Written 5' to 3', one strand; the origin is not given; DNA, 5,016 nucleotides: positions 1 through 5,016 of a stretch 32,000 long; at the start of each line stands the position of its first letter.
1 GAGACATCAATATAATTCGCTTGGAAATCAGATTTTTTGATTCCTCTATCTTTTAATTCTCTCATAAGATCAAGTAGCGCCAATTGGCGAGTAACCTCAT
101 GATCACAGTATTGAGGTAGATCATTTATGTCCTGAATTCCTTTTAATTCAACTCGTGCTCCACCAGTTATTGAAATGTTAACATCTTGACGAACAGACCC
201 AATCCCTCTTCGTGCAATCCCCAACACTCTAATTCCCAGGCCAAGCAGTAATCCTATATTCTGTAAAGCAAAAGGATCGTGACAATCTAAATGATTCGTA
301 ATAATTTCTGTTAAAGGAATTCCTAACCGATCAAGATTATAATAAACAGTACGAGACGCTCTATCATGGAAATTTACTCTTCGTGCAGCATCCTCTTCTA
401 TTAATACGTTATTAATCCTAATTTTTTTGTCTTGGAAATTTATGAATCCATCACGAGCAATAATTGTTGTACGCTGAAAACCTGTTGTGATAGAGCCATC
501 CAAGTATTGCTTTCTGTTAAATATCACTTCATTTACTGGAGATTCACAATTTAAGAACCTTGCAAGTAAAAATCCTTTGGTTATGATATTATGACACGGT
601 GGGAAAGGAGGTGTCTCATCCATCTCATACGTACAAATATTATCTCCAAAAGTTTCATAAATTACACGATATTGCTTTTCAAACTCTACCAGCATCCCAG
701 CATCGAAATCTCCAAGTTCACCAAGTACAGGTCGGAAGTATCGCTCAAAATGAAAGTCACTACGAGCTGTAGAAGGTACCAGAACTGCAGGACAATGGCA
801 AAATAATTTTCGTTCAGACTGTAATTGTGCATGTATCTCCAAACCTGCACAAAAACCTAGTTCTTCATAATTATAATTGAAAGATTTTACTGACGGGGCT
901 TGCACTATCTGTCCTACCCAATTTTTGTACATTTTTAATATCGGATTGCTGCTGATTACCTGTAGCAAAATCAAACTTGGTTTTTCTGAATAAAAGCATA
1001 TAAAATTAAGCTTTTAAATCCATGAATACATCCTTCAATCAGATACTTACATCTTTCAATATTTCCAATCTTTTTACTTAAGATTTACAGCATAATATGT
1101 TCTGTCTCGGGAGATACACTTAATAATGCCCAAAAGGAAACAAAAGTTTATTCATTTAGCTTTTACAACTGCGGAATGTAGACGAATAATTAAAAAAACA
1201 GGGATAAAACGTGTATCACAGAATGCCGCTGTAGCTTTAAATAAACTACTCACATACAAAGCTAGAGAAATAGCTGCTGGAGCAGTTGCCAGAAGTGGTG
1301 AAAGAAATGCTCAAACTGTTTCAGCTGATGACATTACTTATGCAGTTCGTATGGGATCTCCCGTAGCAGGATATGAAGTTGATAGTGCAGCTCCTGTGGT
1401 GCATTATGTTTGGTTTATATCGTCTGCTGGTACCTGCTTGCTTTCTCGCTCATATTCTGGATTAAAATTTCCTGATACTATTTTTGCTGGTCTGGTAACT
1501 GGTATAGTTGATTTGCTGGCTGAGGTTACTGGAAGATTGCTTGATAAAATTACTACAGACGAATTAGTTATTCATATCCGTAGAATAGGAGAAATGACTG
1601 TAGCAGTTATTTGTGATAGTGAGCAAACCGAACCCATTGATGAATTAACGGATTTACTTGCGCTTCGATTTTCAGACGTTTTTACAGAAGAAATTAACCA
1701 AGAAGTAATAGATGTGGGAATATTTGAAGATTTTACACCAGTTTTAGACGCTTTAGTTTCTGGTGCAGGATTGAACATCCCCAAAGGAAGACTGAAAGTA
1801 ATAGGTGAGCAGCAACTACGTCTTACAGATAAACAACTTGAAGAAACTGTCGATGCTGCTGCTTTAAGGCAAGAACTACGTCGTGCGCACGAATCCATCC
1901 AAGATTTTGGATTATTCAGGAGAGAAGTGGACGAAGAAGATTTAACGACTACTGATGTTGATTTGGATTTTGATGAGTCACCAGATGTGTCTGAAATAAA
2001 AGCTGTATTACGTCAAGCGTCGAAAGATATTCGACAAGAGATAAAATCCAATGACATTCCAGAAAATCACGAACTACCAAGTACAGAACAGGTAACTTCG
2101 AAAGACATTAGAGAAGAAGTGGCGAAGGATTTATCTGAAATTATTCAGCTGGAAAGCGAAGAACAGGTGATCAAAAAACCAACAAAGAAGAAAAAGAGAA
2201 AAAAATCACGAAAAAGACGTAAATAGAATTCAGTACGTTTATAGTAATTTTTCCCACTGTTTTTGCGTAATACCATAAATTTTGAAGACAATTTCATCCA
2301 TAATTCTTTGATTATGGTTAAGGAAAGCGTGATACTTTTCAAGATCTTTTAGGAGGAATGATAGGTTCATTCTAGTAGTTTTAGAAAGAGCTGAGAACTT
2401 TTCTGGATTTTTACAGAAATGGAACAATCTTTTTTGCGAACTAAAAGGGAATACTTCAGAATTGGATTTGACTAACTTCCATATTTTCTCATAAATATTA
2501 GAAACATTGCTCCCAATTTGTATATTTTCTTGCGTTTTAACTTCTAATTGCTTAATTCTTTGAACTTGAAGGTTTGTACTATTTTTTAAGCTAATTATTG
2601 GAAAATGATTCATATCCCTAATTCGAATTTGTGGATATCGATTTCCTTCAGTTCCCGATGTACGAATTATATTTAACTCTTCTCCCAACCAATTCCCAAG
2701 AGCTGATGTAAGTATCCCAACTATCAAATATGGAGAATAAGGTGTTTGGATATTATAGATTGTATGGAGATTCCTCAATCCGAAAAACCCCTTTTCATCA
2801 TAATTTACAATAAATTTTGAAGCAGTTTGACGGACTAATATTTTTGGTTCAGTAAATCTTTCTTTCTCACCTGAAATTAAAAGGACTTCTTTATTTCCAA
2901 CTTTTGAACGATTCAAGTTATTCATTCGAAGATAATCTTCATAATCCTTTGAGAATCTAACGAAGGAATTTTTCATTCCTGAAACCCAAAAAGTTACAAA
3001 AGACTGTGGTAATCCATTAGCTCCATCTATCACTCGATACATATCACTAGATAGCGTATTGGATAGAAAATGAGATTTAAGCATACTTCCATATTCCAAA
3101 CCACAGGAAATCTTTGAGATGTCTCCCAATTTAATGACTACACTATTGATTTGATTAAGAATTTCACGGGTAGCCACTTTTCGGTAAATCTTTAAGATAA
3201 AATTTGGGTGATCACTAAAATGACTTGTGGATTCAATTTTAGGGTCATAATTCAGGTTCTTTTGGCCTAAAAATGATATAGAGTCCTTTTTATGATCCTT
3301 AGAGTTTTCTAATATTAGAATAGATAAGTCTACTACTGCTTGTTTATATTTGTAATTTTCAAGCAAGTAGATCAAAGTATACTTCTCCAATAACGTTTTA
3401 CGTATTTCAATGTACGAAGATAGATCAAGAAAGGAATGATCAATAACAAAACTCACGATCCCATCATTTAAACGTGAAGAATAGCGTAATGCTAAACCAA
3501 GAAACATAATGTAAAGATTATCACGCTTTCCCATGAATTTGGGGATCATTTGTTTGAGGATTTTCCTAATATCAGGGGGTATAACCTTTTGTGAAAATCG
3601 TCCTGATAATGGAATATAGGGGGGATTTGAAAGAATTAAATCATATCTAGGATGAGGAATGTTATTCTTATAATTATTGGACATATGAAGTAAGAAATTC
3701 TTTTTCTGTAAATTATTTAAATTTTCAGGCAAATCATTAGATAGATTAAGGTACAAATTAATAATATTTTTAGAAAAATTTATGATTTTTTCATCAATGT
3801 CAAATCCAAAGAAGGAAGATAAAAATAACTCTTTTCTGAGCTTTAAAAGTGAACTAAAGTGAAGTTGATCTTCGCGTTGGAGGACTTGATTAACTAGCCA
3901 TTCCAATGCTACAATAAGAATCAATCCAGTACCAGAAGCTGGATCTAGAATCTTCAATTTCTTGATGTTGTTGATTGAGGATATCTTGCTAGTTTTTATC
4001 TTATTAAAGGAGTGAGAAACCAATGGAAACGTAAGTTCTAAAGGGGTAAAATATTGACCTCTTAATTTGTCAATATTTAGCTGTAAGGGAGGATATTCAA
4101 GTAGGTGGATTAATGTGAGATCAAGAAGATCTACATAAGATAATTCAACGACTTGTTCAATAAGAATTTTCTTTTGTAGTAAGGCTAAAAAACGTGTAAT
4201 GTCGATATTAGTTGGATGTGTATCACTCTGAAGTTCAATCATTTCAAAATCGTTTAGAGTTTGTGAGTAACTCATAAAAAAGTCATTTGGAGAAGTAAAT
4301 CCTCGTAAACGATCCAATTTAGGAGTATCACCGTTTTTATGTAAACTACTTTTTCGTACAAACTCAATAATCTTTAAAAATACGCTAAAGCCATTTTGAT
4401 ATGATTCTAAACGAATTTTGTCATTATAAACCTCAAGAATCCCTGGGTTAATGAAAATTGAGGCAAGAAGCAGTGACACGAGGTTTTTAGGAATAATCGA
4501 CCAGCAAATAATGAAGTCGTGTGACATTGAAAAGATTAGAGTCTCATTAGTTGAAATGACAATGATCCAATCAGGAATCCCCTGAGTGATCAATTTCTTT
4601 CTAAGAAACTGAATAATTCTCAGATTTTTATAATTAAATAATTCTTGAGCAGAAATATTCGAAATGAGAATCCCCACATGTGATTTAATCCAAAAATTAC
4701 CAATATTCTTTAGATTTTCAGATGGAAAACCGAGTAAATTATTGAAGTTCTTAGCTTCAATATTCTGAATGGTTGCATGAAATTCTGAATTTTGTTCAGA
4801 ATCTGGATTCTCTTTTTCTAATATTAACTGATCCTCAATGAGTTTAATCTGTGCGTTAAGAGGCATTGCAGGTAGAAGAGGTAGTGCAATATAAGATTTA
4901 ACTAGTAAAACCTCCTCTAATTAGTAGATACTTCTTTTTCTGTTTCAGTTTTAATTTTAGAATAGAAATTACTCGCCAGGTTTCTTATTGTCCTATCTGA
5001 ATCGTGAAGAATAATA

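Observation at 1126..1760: Histone fold fused directly to a longin domain: candidate chromatin / small-GTPase signalling link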

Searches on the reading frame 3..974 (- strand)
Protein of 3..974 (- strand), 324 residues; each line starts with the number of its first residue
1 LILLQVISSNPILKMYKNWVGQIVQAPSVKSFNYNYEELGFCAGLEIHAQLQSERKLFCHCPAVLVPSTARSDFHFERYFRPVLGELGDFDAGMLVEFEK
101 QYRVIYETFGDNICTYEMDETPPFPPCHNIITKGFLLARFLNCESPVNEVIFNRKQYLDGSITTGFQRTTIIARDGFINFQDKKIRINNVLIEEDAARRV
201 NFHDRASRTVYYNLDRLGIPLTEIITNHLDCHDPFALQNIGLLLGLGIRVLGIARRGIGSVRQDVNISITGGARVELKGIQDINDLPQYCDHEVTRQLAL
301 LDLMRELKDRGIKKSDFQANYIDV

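Call 13: search_protein_families(library=pfam, proteins=[window:3-974:-], max_evalue=0.001)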
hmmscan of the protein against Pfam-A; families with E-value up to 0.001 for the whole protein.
window:3-974:- (324 aa): 1 family
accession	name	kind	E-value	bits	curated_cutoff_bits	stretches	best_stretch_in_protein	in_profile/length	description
PF02934.20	GatB_N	-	1.3e-39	136.5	23.4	1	43-306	3-238/277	GatB/GatE catalytic domain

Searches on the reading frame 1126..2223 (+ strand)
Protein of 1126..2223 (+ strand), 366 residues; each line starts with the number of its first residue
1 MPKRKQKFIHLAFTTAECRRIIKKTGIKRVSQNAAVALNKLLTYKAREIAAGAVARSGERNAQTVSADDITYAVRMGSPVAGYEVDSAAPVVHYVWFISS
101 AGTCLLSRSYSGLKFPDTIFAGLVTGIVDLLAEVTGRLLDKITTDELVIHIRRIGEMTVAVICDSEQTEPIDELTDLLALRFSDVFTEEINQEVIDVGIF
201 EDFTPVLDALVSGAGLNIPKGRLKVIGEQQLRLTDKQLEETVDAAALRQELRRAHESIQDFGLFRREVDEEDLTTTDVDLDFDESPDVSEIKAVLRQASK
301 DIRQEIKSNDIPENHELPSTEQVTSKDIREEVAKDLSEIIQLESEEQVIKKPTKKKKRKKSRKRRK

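Call 4: search_protein_families(library=pfam, proteins=[window:1126-2223:+], max_evalue=10)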
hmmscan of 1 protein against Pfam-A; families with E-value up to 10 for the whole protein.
window:1126-2223:+ (366 aa): 5 families
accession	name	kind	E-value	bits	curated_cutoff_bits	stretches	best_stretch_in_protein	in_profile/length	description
PF00808.29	CBFD_NFYB_HMF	-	5.5e-08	33.4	21.4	1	16-74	6-65/65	Histone-like transcription factor (CBF/NF-Y) and archaeal histone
PF02969.23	TAF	-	0.0064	17.1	21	1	19-75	10-66/66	TATA box binding protein associated factor (TAF)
PF00125.30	Histone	-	0.08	13.6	26.4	1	20-76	60-121/122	Core histone H2A/H2B/H3/H4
PF17322.7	DUF5364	-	0.18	12.5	25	1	275-363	59-148/185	Family of unknown function (DUF5364)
PF20908.2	UfSP2_N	-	0.33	11.2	25.6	1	327-362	39-75/220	Ubiquitin-fold modifier 1 specific protease 2, N-terminal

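Call 5: search_protein_families(library=ncbifam, proteins=[window:1126-2223:+], max_evalue=10)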
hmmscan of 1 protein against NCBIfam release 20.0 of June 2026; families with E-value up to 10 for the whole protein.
window:1126-2223:+ (366 aa): 1 family
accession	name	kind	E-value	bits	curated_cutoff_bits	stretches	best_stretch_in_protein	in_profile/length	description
NF043032.1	archaea_histone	superfamily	1.7e-12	47.6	50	1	15-73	2-60/60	histone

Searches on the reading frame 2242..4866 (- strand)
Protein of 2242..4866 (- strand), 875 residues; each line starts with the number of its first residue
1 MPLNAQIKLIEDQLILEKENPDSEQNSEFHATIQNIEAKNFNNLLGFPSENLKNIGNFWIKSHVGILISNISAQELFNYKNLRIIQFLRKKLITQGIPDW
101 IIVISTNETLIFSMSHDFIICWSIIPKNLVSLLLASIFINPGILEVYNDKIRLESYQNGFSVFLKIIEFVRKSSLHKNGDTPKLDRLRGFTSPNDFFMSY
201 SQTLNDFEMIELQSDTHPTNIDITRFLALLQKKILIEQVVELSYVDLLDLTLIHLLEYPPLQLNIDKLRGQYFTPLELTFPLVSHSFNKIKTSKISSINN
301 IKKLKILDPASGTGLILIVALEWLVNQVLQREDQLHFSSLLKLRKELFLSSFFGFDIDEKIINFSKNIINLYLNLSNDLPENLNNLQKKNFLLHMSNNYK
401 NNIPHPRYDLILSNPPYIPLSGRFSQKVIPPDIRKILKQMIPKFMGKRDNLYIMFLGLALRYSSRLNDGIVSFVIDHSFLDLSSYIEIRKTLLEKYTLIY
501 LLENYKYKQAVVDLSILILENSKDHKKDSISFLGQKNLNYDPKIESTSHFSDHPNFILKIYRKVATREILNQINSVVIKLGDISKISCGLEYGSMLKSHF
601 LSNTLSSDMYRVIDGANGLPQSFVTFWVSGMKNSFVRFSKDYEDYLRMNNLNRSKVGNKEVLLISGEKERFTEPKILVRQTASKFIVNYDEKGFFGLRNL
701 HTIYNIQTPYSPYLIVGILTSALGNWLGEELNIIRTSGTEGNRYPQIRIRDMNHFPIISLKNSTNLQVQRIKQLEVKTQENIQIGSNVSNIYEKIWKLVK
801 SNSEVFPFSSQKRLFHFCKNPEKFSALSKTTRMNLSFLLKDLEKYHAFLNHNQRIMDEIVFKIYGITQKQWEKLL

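Call 13: search_protein_families(library=pfam, proteins=[window:2242-4866:-], max_evalue=0.001)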
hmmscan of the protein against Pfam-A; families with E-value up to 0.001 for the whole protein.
window:2242-4866:- (875 aa): 4 families
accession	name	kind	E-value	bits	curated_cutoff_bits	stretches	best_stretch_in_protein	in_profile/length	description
PF02384.22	N6_Mtase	-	8.8e-10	38.8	20.4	1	267-562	23-273/311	N-6 DNA Methylase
PF12950.13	TaqI_C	-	2.9e-09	37.6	26.5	1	635-757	32-118/118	TaqI-like C-terminal specificity domain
PF07669.17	Eco57I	-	3.2e-08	34.3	25.3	1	352-503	3-164/171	Eco57I restriction-modification methylase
PF20473.4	MmeI_Mtase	-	0.00044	19.9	27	0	298-376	15-85/259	MmeI, DNA-methyltransferase domain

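Call 73: search_protein_families(library=padloc, proteins=[window:2242-4866:-], max_evalue=0.001)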
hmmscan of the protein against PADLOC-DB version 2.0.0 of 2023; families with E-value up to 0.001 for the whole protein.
window:2242-4866:- (875 aa): 13 families
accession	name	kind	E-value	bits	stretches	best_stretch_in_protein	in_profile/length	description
PDLC03348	MTase_II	-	3.4e-12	43.7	1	266-577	217-506/727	Type II methyltransferase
PDLC04134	mad2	-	7.7e-12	42.8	1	263-538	264-462/492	mads_2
PDLC02521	PglX|PglXI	-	1.5e-10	37.7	1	401-526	475-594/1174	PglX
PDLC03338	MTase_II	-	4.9e-10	36.7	1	267-496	127-321/604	Type II methyltransferase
PDLC02524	PglX|PglXI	-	5.1e-10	36.4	2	402-503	292-384/722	PglX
PDLC03600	REase_MTase_IIG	-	5.5e-10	35.8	1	403-505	492-583/1205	Type IIG restriction enzyme-methyltransferase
PDLC02525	PglX|PglXI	-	9.1e-10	35.8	1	372-501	423-538/607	PglX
PDLC03021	MTase_I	-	7.2e-08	29.7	1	299-498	181-351/491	Type I methyltransferase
PDLC02528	PglX|PglXI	-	1.4e-06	24.4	0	406-534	471-591/1125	PglX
PDLC03317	MTase_II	-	7.1e-06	22.6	1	267-503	295-508/831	Type II methyltransferase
PDLC02523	PglX|PglXI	-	5e-05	19.2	0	299-333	327-359/1428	PglX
PDLC03347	MTase_II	-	0.00021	18.2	0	407-496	92-173/488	Type II methyltransferase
PDLC03293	MTase_II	-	0.00037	17.4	1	404-497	93-184/427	Type II methyltransferase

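Call 74: search_protein_families(library=ncbifam, proteins=[window:2242-4866:-], max_evalue=0.001)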
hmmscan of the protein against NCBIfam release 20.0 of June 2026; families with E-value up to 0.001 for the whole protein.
window:2242-4866:- (875 aa): 4 families
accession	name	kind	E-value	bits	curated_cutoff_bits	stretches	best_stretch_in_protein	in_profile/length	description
NF033452.1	BREX_1_MTaseX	exception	1.8e-11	42.6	500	1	404-552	504-648/1210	BREX-1 system adenine-specific DNA-methyltransferase PglX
NF033455.1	BREX_6_MTaseX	exception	2e-08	32.2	900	1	298-363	324-390/1319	BREX-6 system adenine-specific DNA-methyltransferase PglX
NF047738.1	antiphage_MADS2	equivalog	6.7e-07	28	720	1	264-417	305-452/654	methylation-associated defense system DNA methyltransferase MAD2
TIGR03534.1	RF_mod_PrmC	equivalog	0.00036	20.1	199.1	0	302-419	88-168/253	peptide chain release factor N(5)-glutamine methyltransferase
